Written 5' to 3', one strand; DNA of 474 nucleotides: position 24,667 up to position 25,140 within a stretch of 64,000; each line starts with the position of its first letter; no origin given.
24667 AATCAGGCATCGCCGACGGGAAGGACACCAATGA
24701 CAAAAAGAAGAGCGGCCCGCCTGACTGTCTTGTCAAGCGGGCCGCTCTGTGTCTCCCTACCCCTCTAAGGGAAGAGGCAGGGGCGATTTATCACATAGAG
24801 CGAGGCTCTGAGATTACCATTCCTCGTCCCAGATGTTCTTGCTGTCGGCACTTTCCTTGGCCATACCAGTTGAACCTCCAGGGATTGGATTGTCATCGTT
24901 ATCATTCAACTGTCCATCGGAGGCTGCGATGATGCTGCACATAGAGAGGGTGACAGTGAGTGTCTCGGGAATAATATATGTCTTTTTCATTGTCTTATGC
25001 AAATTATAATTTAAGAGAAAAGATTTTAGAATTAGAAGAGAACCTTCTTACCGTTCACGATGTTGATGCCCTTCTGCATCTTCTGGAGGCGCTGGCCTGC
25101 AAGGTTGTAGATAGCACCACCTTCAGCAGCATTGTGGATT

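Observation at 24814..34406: Four paralogous cassettes: large T9SS cargo gene followed by a tiny acidic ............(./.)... peptide gene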

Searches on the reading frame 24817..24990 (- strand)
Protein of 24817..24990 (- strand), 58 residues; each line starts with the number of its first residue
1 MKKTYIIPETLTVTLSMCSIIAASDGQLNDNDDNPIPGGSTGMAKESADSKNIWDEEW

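Call 3: search_protein_families(library=ncbifam, proteins=[window:24817-24990:-], max_evalue=10)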
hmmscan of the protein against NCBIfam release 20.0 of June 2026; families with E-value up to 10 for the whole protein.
seq(58 aa): 0 families

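Call 4: search_protein_families(library=pfam, proteins=[window:24817-24990:-], max_evalue=0.1)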
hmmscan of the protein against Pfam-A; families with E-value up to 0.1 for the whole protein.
seq(58 aa): 0 families

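Call 8: find_homologous_proteins(query=A1, max_evalue=0.01)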
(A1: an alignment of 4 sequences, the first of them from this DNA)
Query A1 (4 sequences) (58 aa, profile of the alignment): 265 proteins with E <= 0.01 among 292 candidates; the best 120 are listed.
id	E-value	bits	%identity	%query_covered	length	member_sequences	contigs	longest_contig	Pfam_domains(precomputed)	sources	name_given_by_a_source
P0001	6.1e-27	111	44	100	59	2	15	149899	-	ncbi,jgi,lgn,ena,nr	ncbi:MAG: hypothetical protein IJK51_06900 [Bacteroidaceae bacterium]|jgi:hypothetical protein|nr:hy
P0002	1.5e-25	107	42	100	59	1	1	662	-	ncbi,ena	-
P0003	2.3e-25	106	34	100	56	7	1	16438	-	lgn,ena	-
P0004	6.7e-25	105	100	100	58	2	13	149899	-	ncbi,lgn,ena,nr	ncbi:MAG: hypothetical protein IJK51_06870 [Bacteroidaceae bacterium]|nr:hypothetical protein [Bacte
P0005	9.4e-25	104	42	100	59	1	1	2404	-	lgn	-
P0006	1.9e-22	97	45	100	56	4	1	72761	-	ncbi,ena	-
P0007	6.2e-22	95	41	100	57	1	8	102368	-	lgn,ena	-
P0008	1.9e-21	94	38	100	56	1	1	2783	-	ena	-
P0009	4.3e-21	93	28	100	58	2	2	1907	-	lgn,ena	-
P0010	6.1e-21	92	34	100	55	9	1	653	-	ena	-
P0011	6.8e-21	92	33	100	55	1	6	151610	-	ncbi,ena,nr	ncbi:MAG: hypothetical protein J6W03_01540 [Bacteroidaceae bacterium]|nr:hypothetical protein [Bacte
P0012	7.6e-21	92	38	100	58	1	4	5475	-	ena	-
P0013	2.1e-20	90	43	100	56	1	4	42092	-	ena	-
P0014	6.2e-20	89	40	100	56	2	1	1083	-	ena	-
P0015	6.6e-20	89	40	100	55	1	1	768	-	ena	-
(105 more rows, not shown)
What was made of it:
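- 24814..24990 (-): Small-protein gene p1 (58 aa, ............NIWDEEW). Identical to P0004, NCBI IJK51_06870 (call 8).
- Checked: NCBI lists them as hypothetical proteins IJK51_06870 and IJK51_06900, and ENA, JGI and Logan gene calls include them (call 8).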

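Call 13: find_related_loci(query=A2, collection=genome_contigs, flank=6000)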
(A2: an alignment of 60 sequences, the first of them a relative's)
Query A2 (58 aa) in genome_contigs; peptide patterns used: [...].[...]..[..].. (x = any residue, [..] = any of these).
56 stretches matched a pattern; 33 encode a relative of the query (tblastn E <= 1e-3); 32 distinct loci.
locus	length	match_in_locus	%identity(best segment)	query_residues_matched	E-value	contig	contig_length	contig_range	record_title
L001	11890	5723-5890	41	1-58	9e-11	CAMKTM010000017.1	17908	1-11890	MAG: uncultured Prevotellaceae bacterium isolate SRR12081299_bin.10_metaWRAP_v1.3_MAG genome assembly, contig: ERZ122897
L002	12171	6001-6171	48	1-58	7e-10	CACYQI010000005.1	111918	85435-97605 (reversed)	MAG: uncultured Bacteroidales bacterium isolate RUG12173 genome assembly, contig: RUG12173_asm_5, whole genome shotgun s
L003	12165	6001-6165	45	1-58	2e-9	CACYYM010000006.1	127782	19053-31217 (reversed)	MAG: uncultured Bacteroidales bacterium isolate RUG12391 genome assembly, contig: RUG12391_asm_6, whole genome shotgun s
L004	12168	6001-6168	43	1-58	4e-9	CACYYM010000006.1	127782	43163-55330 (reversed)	MAG: uncultured Bacteroidales bacterium isolate RUG12391 genome assembly, contig: RUG12391_asm_6, whole genome shotgun s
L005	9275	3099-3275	47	1-58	8e-9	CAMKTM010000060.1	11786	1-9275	MAG: uncultured Prevotellaceae bacterium isolate SRR12081299_bin.10_metaWRAP_v1.3_MAG genome assembly, contig: ERZ122897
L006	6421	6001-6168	41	1-58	1e-8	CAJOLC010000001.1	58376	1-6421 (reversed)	uncultured Bacteroidaceae bacterium isolate Reindeer_1_mag_94 genome assembly, contig: scaffold_195, whole genome shotgu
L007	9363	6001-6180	40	1-58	2e-8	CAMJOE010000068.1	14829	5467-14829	MAG: uncultured Prevotellaceae bacterium isolate SRR12081297_bin.90_metaWRAP_v1.3_MAG genome assembly, contig: ERZ122897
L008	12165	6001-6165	40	1-58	3e-8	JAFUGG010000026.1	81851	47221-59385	MAG: Bacteroidaceae bacterium isolate RGIG4467 Roe_deer_Omasum-5__c2031, whole genome shotgun sequence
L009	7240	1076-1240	43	1-58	4e-8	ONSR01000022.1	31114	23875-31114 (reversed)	uncultured Prevotellaceae bacterium isolate RUG606 genome assembly, contig: scaffold_1015, whole genome shotgun sequence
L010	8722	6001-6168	40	1-58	8e-8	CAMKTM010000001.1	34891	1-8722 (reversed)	MAG: uncultured Prevotellaceae bacterium isolate SRR12081299_bin.10_metaWRAP_v1.3_MAG genome assembly, contig: ERZ122897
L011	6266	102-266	45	1-58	2e-7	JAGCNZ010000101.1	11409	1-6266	MAG: Bacteroidaceae bacterium isolate RGIG9965 Yak_Reticulum-2__c787143, whole genome shotgun sequence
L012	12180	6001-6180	42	1-58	1e-7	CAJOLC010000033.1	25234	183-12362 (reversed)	uncultured Bacteroidaceae bacterium isolate Reindeer_1_mag_94 genome assembly, contig: scaffold_2711, whole genome shotg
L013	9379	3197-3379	39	1-58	3e-7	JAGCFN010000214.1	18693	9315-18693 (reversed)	MAG: Bacteroidaceae bacterium isolate RGIG9745 Yak_Omasum-4__c879002, whole genome shotgun sequence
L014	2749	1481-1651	44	4-58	4e-7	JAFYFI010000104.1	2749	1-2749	MAG: Alloprevotella sp. isolate RGIG7039 Sheep_Rumen.Co__c2119983, whole genome shotgun sequence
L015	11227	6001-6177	43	1-58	5e-7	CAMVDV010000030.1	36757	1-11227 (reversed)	MAG TPA_asm: uncultured Prevotellaceae bacterium isolate SRR8387715_bin.115_metaWRAP_v1.3_MAG genome assembly, contig: E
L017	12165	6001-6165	45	2-58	6e-7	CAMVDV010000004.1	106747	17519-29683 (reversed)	MAG TPA_asm: uncultured Prevotellaceae bacterium isolate SRR8387715_bin.115_metaWRAP_v1.3_MAG genome assembly, contig: E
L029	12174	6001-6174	33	1-58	4e-5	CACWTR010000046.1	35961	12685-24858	MAG: uncultured Bacteroidales bacterium isolate RUG10906 genome assembly, contig: RUG10906_asm_46, whole genome shotgun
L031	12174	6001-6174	33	1-58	5e-5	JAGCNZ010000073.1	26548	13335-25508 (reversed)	MAG: Bacteroidaceae bacterium isolate RGIG9965 Yak_Reticulum-2__c516849, whole genome shotgun sequence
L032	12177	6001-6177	42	1-58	2e-4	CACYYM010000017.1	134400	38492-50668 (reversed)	MAG: uncultured Bacteroidales bacterium isolate RUG12391 genome assembly, contig: RUG12391_asm_17, whole genome shotgun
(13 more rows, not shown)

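Call 23: find_encoding_contigs(protein=P0001, flank=10000, max_places=3)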
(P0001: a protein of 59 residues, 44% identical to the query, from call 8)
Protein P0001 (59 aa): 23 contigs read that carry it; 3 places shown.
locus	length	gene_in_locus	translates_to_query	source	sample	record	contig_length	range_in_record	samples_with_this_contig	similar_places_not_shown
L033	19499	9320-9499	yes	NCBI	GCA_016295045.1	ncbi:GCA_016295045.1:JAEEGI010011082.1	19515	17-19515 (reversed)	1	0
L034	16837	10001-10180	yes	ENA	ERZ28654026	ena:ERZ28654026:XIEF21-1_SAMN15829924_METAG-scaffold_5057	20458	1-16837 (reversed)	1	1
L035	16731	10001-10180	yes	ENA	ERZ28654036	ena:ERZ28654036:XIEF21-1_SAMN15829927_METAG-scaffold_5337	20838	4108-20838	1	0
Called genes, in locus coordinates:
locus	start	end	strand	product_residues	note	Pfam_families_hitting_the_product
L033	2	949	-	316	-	?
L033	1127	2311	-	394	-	PF09375:Peptidase_M75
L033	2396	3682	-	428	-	PF07396:Porin_O_P (faint)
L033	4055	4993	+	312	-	PF01814:Hemerythrin (weak), PF00196:GerE, PF08281:Sigma70_r4_2 (weak)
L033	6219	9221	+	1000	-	PF09479:Flg_new (weak), PF13290:CHB_HEX_C_1, PF13287:Fn3_assoc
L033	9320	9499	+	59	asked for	-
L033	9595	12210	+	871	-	PF04231:Endonuclease_1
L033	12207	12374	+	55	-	-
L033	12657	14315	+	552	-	-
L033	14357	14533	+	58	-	-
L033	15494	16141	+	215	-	PF00702:Hydrolase, PF12710:HAD, PF13419:HAD_2, PF13242:Hydrolase_like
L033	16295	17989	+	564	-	PF13431:TPR_17 (faint), PF14559:TPR_19 (faint), PF07719:TPR_2 (faint)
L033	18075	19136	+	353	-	PF14289:DUF4369, PF00578:AhpC-TSA, PF13905:Thioredoxin_8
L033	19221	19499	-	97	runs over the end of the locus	?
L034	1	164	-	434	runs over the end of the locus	PF07396:Porin_O_P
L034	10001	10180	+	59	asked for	-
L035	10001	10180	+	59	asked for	-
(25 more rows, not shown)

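Call 35: search_protein_representatives(alignment_id=A2)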
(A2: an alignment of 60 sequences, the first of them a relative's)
Query: 60 sequences, 56 profile positions. Proteins with E-value up to 0.001 (for the whole library): 1194; up to 1e-10: 74; up to 1e-30: 0. The best 150 are listed.
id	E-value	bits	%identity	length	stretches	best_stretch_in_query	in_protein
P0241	3.6e-23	97.6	-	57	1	1-56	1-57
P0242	2.9e-21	91.4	-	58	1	1-56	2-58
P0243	2.0e-20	88.7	-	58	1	1-56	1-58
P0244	3.5e-20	88.0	-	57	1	1-56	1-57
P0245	1.1e-19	86.4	-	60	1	1-56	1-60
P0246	1.9e-19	85.6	-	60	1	1-56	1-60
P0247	2.2e-19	85.4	-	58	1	1-56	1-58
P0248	3.0e-19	85.0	-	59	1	1-56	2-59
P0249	4.3e-19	84.5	-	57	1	1-56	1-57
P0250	1.6e-18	82.7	-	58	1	1-56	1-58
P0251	1.6e-17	79.5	-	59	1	1-56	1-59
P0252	1.8e-17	79.3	-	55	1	1-56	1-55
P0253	9.0e-17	77.1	-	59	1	1-56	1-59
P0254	1.1e-16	76.8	-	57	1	1-56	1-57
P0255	2.6e-16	75.6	-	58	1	1-56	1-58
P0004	5.9e-16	74.4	-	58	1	1-56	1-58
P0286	1.1e-12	63.9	-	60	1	1-56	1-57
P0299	9.6e-12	61.0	-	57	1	1-56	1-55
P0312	8.0e-11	58.0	-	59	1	1-56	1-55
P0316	1.3e-10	57.3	-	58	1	1-56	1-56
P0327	2.7e-10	56.3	-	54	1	1-55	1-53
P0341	8.9e-10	54.6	-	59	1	1-55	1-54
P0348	2.1e-09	53.5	-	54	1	1-55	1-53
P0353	3.9e-09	52.6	-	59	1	1-54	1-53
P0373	9.1e-09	51.4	-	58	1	1-46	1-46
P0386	1.7e-08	50.5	-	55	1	1-54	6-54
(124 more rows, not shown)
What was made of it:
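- On Protein-coding small gene (as opposed to a chance ORF): 1,194 representatives are mostly 45-65 aa (call 35).
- Checked: The family has 265 clusters at 90% identity (call 8) and 1,194 representatives at 50% identity (call 35).
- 265 homologous clusters (call 8) and 1,194 representatives (call 35), almost all 45-65 aa.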

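Call 39: list_cluster_members(proteins=[P0286, P0299, P0312, P0327, P0341, P0348, P0353, P0373, P0386, P0316])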
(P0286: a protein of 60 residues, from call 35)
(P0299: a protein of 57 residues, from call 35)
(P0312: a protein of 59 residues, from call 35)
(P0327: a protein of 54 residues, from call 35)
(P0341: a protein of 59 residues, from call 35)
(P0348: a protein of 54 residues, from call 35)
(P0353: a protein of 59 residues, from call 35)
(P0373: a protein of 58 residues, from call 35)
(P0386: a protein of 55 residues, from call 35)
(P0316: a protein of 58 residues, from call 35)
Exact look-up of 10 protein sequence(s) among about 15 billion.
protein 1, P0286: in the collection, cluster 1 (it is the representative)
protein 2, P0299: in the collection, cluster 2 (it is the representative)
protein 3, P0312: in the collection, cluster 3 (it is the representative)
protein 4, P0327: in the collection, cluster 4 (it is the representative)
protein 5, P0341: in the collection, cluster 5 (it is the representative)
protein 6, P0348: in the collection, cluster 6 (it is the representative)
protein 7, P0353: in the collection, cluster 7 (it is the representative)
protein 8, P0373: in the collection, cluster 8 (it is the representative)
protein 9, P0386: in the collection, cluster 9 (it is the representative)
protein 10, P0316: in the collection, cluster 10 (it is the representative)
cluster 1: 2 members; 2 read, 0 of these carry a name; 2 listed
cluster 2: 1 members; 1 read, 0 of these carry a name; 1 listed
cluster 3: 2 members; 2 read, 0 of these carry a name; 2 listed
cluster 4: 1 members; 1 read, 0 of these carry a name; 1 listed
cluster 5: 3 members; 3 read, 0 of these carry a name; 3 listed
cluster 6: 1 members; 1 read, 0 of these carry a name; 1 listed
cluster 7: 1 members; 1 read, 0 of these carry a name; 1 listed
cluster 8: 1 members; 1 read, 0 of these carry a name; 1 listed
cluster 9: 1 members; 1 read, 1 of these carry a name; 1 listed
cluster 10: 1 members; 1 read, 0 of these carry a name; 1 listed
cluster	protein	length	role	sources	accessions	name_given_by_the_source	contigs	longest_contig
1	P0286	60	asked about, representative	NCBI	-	-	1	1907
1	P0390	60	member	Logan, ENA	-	-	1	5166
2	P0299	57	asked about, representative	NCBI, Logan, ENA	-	-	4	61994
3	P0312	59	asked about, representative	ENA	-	-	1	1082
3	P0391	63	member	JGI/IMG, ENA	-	-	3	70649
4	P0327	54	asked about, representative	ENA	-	-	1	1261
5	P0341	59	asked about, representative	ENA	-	-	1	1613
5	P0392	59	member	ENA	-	-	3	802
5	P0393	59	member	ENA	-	-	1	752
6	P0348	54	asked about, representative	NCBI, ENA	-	-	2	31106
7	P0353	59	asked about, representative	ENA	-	-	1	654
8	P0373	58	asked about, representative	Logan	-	-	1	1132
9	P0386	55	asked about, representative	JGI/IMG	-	hypothetical protein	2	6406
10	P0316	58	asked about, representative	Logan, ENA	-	-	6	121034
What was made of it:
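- Tried and rejected: Names for distant members were uninformative (call 39).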

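Call 41: find_related_loci(query=A5, collection=metagenome_contigs, flank=5000)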
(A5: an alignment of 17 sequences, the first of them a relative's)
Query A5 (59 aa) in metagenome_contigs; peptide patterns used: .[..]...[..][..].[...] (x = any residue, [..] = any of these).
214 stretches matched a pattern; 107 encode a relative of the query (tblastn E <= 1e-3); the best 80 are kept; 80 distinct loci.
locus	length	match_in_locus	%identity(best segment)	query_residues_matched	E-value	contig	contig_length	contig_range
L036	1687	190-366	100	1-59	5e-36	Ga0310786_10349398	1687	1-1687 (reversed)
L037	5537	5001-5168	51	1-57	6e-14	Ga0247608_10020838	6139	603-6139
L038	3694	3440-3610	53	1-58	4e-13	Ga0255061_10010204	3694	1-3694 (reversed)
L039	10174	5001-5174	49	1-58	2e-12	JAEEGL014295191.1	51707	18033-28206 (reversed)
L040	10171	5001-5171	52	1-58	4e-12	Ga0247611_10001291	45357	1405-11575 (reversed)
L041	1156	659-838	47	1-58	6e-12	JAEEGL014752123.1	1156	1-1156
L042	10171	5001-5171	48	1-58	7e-12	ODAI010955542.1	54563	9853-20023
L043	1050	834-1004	45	1-58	1e-11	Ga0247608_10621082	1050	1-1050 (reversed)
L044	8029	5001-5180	47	1-58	3e-11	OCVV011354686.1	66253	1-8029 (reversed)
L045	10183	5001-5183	46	1-58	3e-11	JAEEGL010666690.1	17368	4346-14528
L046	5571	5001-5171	41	1-58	3e-11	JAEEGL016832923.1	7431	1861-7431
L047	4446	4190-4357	50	1-58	3e-11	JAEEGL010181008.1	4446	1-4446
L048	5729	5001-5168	45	1-58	3e-11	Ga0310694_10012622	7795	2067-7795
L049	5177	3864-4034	46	1-58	4e-11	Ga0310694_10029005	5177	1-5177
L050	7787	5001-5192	51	1-58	5e-11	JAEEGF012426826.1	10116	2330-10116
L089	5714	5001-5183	38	1-59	4e-8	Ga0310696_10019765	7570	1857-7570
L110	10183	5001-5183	30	2-58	2e-6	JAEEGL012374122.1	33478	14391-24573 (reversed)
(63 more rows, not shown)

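Call 65: search_protein_families(library=pfam, proteins=[L089:513-3980:+, L089:4060-4947:+, L110:3537-4400:+, L110:5363-7192:+, L110:7334-8551:+, L110:1909-3270:+, L110:551-1807:+], max_evalue=0.001)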
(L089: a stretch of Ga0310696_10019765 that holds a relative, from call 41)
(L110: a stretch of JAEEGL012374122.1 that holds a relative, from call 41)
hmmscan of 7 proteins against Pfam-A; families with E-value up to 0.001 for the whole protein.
L089:513-3980:+ (1155 aa): 5 families
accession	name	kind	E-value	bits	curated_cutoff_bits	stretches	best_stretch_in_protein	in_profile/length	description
PF13306.12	LRR_5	-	3.8e-65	218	27.7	3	540-659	1-120/127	BspA type Leucine rich repeat region (6 copies)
PF13855.12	LRR_8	-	2.1e-12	47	27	0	279-332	2-57/61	Leucine rich repeat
PF00754.31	F5_F8_type_C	-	1.8e-11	44.7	28.2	1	33-157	3-127/127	F5/8 type C domain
PF22633.2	F5_F8_type_C_2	-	4.5e-07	30.8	27.8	1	48-142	1-91/91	NedA-like, galactose-binding domain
PF09359.15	VTC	-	5.8e-05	23.2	23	1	917-1019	39-141/235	VTC domain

L089:4060-4947:+ (295 aa): 3 families
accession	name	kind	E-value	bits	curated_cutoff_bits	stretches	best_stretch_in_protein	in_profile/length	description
PF18998.6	Flg_new_2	-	2.5e-12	47.1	23.6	1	58-124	2-69/73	Divergent InlB B-repeat domain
PF00404.24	Dockerin_1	-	1.5e-10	41.5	22.9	1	238-289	2-54/57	Dockerin type I domain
PF09479.16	Flg_new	-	5.6e-05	23.6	27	0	74-123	15-65/65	Listeria-Bacteroides repeat domain (List_Bact_rpt)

L110:3537-4400:+ (287 aa): 1 family
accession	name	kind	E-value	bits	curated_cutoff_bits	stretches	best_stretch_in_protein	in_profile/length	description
PF19672.4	DUF6175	-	1.7e-88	297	23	2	94-284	97-291/293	Family of unknown function (DUF6175)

L110:5363-7192:+ (609 aa): 2 families
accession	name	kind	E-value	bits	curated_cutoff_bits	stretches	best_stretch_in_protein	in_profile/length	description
PF14907.12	NTP_transf_5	-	1.4e-34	120.2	31.2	1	283-525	4-248/249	Uncharacterised nucleotidyltransferase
PF03808.19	Glyco_tran_WecG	-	4.7e-33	114.8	27.4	1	59-224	4-167/168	Glycosyl transferase WecG/TagA/CpsF family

L110:7334-8551:+ (405 aa): 1 family
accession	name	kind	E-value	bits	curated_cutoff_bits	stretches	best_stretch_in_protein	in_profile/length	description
PF00953.26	Glycos_transf_4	-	1e-28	100.8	27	1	89-244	3-158/160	Glycosyl transferase family 4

L110:1909-3270:+ (453 aa): 1 family
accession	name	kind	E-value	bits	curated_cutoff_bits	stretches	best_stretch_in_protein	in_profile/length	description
PF00656.27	Peptidase_C14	-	9.4e-22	78.3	21.4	1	44-272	3-225/233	Caspase domain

L110:551-1807:+ (418 aa): 0 families

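Call 67: search_protein_families(library=ncbifam, proteins=[L017:8940-9542:+, L006:5286-5840:+, L031:8400-8969:+, L009:1543-2106:-, L029:5273-5842:+, L015:10636-11175:+, L012:5348-5932:+, L032:5433-5996:+], max_evalue=1)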
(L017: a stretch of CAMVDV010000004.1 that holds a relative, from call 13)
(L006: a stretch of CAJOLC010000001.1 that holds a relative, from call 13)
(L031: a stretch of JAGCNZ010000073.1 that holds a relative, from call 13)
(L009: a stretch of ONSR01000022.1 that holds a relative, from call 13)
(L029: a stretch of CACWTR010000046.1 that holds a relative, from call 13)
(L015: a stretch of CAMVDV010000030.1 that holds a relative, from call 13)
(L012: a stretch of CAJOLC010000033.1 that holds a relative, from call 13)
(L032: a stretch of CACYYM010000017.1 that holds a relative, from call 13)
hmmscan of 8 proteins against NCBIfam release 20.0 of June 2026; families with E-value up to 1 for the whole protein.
L017:8940-9542:+ (201 aa): 0 families

L006:5286-5840:+ (185 aa): 0 families

L031:8400-8969:+ (190 aa): 0 families

L009:1543-2106:- (188 aa): 0 families

L029:5273-5842:+ (190 aa): 0 families

L015:10636-11175:+ (180 aa): 0 families

L012:5348-5932:+ (195 aa): 0 families

L032:5433-5996:+ (188 aa): 0 families
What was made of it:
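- Tried and rejected: A second scan of eight more modules returned nothing at all (call 67).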
